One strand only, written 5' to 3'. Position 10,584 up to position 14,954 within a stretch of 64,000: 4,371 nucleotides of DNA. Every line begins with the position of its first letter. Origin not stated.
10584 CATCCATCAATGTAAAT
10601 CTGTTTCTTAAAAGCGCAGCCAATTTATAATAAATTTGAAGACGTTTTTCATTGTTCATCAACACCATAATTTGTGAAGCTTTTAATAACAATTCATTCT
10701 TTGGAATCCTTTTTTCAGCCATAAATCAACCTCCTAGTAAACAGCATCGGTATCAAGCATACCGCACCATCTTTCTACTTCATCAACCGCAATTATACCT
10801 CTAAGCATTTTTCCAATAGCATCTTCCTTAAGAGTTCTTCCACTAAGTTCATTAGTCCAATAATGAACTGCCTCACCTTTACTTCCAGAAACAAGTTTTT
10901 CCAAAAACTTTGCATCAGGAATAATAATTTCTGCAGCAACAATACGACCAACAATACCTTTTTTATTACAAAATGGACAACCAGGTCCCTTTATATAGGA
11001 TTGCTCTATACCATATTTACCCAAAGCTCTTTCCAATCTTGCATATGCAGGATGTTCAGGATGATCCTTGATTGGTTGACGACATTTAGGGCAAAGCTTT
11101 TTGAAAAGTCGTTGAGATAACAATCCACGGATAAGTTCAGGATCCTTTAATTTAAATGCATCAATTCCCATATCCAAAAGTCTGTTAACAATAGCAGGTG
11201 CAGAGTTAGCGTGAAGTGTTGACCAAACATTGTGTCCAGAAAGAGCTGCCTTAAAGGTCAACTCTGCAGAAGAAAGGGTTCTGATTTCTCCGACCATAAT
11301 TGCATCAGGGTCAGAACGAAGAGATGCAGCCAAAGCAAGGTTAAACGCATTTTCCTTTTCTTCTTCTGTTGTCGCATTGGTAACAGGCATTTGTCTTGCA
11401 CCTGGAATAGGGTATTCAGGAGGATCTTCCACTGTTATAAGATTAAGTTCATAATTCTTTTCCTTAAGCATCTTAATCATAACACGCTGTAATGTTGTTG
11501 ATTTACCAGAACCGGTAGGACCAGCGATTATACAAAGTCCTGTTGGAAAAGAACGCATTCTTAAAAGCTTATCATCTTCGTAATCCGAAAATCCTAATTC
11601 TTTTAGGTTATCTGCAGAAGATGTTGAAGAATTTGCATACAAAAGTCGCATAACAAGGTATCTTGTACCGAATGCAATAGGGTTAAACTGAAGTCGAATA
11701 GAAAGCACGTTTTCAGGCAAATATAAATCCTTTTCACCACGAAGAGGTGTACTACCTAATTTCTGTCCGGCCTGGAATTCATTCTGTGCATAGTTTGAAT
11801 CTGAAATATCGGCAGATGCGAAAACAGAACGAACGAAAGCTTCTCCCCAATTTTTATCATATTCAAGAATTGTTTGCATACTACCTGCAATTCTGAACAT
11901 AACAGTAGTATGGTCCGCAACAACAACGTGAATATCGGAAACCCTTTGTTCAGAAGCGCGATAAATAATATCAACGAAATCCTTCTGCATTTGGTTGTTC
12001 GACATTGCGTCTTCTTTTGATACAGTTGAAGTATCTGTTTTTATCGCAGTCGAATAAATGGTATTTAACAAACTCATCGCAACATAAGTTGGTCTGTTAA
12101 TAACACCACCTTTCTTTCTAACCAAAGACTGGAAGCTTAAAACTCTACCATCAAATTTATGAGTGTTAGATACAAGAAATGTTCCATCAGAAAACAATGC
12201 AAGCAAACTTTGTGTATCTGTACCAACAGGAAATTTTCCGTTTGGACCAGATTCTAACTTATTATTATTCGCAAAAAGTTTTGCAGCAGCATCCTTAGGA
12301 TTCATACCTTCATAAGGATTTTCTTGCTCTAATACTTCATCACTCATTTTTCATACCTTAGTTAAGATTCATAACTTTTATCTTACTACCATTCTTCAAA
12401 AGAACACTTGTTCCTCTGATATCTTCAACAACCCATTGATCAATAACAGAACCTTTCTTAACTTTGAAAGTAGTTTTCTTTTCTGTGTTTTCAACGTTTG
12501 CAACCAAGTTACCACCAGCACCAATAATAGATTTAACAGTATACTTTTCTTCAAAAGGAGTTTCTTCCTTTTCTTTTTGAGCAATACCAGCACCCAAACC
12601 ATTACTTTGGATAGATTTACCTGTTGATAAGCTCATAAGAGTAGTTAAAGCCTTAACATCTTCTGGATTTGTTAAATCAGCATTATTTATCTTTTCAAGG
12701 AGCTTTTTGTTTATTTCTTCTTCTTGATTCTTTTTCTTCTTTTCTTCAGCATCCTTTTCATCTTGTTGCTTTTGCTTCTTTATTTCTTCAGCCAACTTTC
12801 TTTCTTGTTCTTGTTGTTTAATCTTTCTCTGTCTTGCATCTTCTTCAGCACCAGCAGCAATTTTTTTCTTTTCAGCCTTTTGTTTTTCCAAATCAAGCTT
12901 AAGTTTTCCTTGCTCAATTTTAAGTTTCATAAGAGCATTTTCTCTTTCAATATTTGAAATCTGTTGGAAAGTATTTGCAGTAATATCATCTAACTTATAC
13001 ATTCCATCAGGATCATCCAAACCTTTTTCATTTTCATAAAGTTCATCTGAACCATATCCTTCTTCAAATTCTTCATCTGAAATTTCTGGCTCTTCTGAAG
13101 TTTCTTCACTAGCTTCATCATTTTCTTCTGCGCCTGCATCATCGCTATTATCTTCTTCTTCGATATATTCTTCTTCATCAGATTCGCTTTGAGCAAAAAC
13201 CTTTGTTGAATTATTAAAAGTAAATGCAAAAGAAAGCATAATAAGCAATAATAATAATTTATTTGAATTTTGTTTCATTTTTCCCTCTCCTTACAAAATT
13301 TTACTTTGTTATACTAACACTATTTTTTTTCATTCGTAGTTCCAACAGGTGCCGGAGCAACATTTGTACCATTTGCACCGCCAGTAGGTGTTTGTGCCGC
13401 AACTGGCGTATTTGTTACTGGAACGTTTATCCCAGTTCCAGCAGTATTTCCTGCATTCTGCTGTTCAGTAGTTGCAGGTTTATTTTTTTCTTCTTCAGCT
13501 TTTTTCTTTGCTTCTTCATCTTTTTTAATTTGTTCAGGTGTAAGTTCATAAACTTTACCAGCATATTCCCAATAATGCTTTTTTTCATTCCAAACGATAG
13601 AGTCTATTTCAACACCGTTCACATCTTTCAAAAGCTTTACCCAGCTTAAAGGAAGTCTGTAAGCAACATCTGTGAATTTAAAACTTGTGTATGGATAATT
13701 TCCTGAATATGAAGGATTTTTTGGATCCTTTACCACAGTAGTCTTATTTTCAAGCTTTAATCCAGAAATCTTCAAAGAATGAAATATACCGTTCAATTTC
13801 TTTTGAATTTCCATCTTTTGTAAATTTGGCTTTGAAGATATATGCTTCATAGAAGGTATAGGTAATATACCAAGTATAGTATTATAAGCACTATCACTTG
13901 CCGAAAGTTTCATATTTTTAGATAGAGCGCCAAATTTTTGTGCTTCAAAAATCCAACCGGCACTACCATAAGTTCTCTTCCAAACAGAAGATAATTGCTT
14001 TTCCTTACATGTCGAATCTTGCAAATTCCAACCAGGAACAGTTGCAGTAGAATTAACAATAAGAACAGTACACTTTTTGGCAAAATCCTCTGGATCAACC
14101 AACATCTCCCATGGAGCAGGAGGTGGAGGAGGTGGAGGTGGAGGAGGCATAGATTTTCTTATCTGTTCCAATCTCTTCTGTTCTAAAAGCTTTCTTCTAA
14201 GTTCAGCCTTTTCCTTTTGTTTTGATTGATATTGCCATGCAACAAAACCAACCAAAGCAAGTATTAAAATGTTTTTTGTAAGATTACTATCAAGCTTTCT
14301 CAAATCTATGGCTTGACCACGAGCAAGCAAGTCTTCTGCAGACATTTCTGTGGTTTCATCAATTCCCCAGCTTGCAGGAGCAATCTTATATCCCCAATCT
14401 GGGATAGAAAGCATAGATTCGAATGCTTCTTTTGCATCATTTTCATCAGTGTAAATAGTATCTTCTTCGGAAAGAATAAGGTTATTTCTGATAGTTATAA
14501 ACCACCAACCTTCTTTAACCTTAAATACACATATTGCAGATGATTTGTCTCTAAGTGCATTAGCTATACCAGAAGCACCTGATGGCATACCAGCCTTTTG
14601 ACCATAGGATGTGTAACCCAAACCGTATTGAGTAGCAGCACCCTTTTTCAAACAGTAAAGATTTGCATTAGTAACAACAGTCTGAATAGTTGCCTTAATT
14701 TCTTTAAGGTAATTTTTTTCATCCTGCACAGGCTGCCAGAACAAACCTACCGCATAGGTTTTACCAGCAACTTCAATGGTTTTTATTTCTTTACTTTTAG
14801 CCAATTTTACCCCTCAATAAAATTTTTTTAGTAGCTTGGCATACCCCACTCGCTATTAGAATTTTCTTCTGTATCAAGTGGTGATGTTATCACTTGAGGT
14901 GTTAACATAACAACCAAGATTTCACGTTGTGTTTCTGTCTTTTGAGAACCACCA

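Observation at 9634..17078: Type IVb pilus / ICE thin-pilus-like machinery (TcpQ/PilL-secretin-PilO-PilP-ATPase-platform) without pilin or prepilin peptidase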

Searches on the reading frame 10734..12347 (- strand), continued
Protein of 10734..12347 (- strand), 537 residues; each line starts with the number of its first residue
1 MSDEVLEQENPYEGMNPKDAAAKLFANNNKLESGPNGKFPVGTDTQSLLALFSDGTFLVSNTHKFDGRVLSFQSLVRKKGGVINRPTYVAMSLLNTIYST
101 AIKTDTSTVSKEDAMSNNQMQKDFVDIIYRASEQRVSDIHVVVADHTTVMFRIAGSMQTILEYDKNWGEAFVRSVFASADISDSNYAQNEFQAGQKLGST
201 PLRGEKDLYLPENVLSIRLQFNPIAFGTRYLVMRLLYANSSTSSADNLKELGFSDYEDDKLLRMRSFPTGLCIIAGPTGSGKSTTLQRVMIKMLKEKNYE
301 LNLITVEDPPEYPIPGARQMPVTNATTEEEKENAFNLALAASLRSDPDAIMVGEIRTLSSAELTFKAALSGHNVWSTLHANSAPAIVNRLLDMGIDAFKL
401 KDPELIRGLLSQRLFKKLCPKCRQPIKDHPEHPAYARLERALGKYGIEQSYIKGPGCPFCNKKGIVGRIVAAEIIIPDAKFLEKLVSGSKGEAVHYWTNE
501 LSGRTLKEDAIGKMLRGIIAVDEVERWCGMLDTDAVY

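Call 94: find_encoding_contigs(protein=P0019, flank=10000, max_places=2)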
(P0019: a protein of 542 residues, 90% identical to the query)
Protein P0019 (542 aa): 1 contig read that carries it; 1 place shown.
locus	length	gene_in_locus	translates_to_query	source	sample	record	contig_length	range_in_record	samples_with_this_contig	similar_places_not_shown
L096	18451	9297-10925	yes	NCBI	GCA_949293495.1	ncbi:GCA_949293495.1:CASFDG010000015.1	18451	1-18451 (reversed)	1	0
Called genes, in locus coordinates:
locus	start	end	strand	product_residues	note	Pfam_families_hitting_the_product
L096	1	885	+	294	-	?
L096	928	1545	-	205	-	PF00163:Ribosomal_S4, PF01479:S4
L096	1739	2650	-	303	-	-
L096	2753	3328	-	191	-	PF02677:QueH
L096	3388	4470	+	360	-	PF13609:Porin_4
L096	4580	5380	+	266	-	PF10671:TcpQ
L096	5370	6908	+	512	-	PF00263:Secretin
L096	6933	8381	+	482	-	PF06864:PAP_PilO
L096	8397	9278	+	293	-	-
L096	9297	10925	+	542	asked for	PF00437:T2SSE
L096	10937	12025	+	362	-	PF00482:T2SSF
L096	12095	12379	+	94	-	PF00216:Bac_DNA_binding, PF18291:HU-HIG (weak)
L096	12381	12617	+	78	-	-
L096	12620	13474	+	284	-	PF17848:Zn_ribbon_ACC, PF01039:Carboxyl_trans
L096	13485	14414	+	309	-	PF03255:ACCA, PF01039:Carboxyl_trans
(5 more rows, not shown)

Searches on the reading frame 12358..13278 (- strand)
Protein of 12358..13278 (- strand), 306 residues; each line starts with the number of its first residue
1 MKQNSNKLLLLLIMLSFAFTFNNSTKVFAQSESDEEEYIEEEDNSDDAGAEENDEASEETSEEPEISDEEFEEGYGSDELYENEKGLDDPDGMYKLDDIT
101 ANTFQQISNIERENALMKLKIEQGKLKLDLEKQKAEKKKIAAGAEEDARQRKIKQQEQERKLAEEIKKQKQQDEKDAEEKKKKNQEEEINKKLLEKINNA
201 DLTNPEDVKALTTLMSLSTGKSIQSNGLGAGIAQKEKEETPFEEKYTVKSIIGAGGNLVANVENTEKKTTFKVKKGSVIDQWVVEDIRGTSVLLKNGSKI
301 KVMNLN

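Call 3: search_protein_families(library=pfam, proteins=[window:12358-13278:-], max_evalue=0.1)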
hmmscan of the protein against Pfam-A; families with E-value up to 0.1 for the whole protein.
window:12358-13278:- (306 aa): 1 family
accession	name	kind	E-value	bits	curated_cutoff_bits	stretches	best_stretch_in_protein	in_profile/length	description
PF02655.19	ATP-grasp_3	-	0.035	14.6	23.2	1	235-306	23-91/160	ATP-grasp domain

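Call 4: search_protein_families(library=ncbifam, proteins=[window:12358-13278:-], max_evalue=0.1)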
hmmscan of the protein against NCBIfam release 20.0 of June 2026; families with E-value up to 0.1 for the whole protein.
window:12358-13278:- (306 aa): 1 family
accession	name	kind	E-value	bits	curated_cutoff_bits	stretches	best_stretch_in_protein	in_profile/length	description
TIGR03021.1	pilP_fam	equivalog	0.015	16.3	34.65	0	233-294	55-118/119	type IV pilus biogenesis protein PilP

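Call 27: search_solved_structures(query=window:12358-13278:-, max_evalue=10)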
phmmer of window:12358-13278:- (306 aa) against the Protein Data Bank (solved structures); distinct sequences matched with E-value up to 10: 1.
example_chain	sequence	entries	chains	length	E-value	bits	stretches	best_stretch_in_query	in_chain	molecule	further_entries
8bd7_W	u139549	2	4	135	0.17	14.7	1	99-194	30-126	Intraflagellar transport particle protein IFT20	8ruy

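Call 43: search_protein_families(library=ncbifam, alignment_id=A3, max_evalue=0.01)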
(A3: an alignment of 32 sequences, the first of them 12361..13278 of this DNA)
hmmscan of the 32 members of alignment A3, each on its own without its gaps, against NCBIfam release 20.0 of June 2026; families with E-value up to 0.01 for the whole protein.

A. member 1, window:12361-13278:- (306 aa): 0 families

B. families by the number of members that match (of 32 scanned): 7 families
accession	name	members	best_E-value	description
TIGR03021.1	pilP_fam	23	3.3e-08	type IV pilus biogenesis protein PilP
NF045780.1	TrlF_fam_ATP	5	0.00066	TrlF family AAA-like ATPase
TIGR02168.1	SMC_prok_B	3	0.00017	chromosome segregation protein SMC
TIGR02794.1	tolA_full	2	0.00041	cell envelope integrity protein TolA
NF053819.1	EF0750_LPXTG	2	0.0034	EF2685/EF0750 family sortase-dependent surface protein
NF051880.1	FlagAsmCDGMPTipF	1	6.4e-05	flagella assembly cyclic-di-GMP phosphodiesterase TipF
TIGR02169.1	SMC_prok_A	1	0.0028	chromosome segregation protein SMC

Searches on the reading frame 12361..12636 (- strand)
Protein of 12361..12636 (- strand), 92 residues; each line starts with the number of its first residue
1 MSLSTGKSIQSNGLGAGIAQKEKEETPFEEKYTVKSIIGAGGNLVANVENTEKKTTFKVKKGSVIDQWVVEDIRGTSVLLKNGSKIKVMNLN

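Call 77: predict_structure(protein=window:12361-12636:-)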
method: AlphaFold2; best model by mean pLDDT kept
length: 92 residues; sequences in the alignment: 1
mean_pLDDT: 75.5   pTM: 0.56
mean pLDDT of the five models: 75.5, 69.0, 55.5, 49.7, 42.1
residues with pLDDT >= 90: 26; 70-90: 34; 50-70: 19; < 50: 13
segments of 3 or more residues with pLDDT < 50: 20-25
pLDDT, mean of each block of 10 residues (from residue 1): 57 50 56 86 88 90 91 89 80 49
secondary structure, 60 per line:
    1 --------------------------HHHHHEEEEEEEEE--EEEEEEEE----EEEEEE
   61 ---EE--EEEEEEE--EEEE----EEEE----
elements in order: H27-31 E32-40 E43-50 E55-60 E68-74 E77-80 E85-88

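Call 79: fold_search(model_id=the predicted structure, library=pdb)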
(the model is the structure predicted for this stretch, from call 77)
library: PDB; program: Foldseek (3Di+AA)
matches with E <= 10: 663; with E <= 0.001: 0
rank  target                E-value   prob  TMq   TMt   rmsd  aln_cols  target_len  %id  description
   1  3oss_C                1.6e-02  1.00  0.53  0.73   1.9        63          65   19  The crystal structure of enterotoxigenic Escherichia coli GspC-GspD complex from the type II secretion system (released 2011-08-03)
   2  2ivw_MODEL_1_A        1.9e-02  1.00  0.53  0.44  11.1       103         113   17  The solution structure of a domain from the Neisseria meningitidis PilP pilot protein. (released 2007-02-13)
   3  3jc8_Pa               3.6e-02  1.00  0.55  0.33  20.7       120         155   13  Architectural model of the type IVa pilus machine in a piliated state (released 2016-03-16)
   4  2lc4_MODEL_1_A        9.1e-02  0.99  0.54  0.46  13.3       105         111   10  Solution Structure of PilP from Pseudomonas aeruginosa (released 2011-12-21)
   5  4av2_M                1.8e-01  0.98  0.47  0.53   6.3        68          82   18  Single particle electron microscopy of PilQ dodecameric complexes from Neisseria meningitidis. (released 2012-10-17)
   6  2y4y_C                3.0e-01  0.99  0.52  0.60   3.4        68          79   10  Structure of a domain from the type IV pilus biogenesis lipoprotein PilP, from Pseudomonas aeruginosa (released 2012-01-18)
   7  2y4y_D                3.1e-01  0.99  0.47  0.53   2.5        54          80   13  Structure of a domain from the type IV pilus biogenesis lipoprotein PilP, from Pseudomonas aeruginosa (released 2012-01-18)
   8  2y4y_B                3.3e-01  0.99  0.50  0.60   3.3        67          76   10  Structure of a domain from the type IV pilus biogenesis lipoprotein PilP, from Pseudomonas aeruginosa (released 2012-01-18)
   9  3nix_D                6.3e-01  0.92  0.29  0.07   0.9        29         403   17  Crystal structure of flavoprotein/dehydrogenase from Cytophaga hutchinsonii. Northeast Structural Genomics Consortium  (released 2010-06-30)
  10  3u12_A                6.3e-01  0.18  0.25  0.23   8.9        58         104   12  The pleckstrin homology (PH) domain of USP37 (released 2011-11-09)
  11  7oio_MODEL_1_A        6.7e-01  0.75  0.50  0.33  15.7        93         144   13  Solution structure of Legionella pneumophila LspC (released 2022-06-01)
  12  2y4x_A                7.1e-01  0.87  0.46  0.48   6.6        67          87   12  Structure of a domain from the type IV pilus biogenesis lipoprotein PilP, from Pseudomonas aeruginosa PA01 (released 2012-01-18)
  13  4rbl                  7.5e-01  0.33  0.31  0.12   8.1        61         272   21  Crystal structure of Ser/Thr kinase Pim1 in complex with Mitoxantrone derivatives (released 2015-03-18)
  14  8cd4                  7.5e-01  0.28  0.31  0.20  14.9        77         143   10  structure of HEX-1 from N. crassa crystallized in cellulo (cytosol), diffracted at 100K and resolved using CrystFEL (released 2024-02-21)
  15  3s5w_B                7.5e-01  0.25  0.29  0.07  18.8        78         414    6  Ornithine Hydroxylase (PvdA) from Pseudomonas aeruginosa (released 2011-07-13)
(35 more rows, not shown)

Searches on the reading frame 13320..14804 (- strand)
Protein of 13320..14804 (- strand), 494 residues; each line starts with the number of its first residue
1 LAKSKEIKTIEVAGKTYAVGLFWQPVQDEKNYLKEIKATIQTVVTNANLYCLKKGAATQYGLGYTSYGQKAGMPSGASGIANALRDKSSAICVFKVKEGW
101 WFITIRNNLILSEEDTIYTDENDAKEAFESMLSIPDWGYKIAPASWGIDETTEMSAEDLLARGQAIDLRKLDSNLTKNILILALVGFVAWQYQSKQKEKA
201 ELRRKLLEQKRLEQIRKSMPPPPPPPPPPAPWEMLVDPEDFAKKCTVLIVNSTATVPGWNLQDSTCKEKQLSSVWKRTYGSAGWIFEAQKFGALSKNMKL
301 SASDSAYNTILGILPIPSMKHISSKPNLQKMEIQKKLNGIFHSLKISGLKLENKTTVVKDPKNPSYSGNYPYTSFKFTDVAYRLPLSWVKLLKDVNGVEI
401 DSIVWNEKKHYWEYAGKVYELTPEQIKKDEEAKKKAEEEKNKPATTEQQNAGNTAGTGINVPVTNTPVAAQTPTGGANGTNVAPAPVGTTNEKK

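Call 3: search_protein_families(library=pfam, proteins=[window:13320-14804:-], max_evalue=0.1)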
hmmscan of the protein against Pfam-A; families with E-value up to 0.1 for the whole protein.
window:13320-14804:- (494 aa): 3 families
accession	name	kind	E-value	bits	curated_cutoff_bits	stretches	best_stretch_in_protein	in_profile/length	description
PF06864.17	PAP_PilO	-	2.7e-15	56.6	26.7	1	18-289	2-284/419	Pilin accessory protein (PilO)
PF16101.10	PRIMA1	-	0.0017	18.6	38.6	1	210-238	54-81/158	Proline-rich membrane anchor 1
PF10451.15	Stn1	-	0.089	12.2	21.5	0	404-453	154-204/252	Telomere regulation protein Stn1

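Call 4: search_protein_families(library=ncbifam, proteins=[window:13320-14804:-], max_evalue=0.1)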
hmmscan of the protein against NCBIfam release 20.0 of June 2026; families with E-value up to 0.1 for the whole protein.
window:13320-14804:- (494 aa): 0 families

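Call 26: search_solved_structures(query=window:13320-14804:-, max_evalue=10)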
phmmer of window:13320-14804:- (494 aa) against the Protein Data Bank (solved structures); distinct sequences matched with E-value up to 10: 5.
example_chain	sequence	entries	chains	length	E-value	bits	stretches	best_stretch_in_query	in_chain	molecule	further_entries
3vhj_A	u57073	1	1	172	0.0017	20.5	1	11-163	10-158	BfpC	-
7mq8_NI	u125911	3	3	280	0.077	15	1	143-216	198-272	Ribosomal RNA-processing protein 7 homolog A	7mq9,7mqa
5vcu_A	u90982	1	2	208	0.15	14.1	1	393-449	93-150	Ras-related c3 botulinum toxin substrate 1 isoform x2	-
6c14_A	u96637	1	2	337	3.6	9.5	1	205-232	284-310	Protocadherin-15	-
8r2o_A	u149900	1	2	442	4.3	9.2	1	206-230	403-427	Maltodextrin-binding protein,Huntingtin, myristoylated N-terminal fragment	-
